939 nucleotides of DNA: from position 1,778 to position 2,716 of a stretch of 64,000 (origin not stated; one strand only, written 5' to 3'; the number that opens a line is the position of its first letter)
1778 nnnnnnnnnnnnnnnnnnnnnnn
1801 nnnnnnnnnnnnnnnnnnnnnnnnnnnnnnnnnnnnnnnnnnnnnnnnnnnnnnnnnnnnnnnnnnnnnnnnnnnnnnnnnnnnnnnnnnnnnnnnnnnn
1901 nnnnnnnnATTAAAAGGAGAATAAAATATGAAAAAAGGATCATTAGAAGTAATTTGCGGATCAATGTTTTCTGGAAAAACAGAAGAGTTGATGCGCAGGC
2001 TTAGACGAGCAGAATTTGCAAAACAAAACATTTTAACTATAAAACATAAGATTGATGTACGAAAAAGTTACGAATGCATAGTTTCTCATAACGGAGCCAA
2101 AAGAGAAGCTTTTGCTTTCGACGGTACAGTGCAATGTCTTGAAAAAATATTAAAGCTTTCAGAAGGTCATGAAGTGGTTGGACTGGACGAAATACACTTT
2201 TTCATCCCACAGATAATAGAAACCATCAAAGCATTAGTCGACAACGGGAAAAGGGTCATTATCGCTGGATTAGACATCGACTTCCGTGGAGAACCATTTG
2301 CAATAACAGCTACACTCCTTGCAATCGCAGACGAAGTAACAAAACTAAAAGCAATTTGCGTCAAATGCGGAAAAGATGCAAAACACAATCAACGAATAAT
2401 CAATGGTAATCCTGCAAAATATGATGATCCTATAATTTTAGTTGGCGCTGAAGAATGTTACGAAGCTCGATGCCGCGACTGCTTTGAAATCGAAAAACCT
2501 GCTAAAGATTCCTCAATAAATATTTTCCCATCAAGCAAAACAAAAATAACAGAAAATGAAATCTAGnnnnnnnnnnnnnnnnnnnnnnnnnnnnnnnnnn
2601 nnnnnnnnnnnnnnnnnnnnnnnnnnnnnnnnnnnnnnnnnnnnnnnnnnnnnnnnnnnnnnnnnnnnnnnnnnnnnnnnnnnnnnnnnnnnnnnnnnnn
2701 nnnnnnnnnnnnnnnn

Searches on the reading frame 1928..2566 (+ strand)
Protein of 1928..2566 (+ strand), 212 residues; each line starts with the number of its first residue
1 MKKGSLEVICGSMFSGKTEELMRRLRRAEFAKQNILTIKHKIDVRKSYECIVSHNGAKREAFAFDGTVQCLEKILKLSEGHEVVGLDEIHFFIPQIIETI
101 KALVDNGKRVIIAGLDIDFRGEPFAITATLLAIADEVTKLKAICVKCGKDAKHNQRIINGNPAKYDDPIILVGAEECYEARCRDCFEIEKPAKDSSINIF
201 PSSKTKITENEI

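Call 70: search_protein_families(library=pfam, proteins=[window:1928-2566:+], max_evalue=0.00001)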
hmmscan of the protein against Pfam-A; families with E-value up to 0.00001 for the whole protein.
window:1928-2566:+ (212 aa): 1 family
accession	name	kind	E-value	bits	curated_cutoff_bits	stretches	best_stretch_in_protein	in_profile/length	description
PF00265.24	TK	-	2.9e-49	167.7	20.6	1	4-186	1-176/176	Thymidine kinase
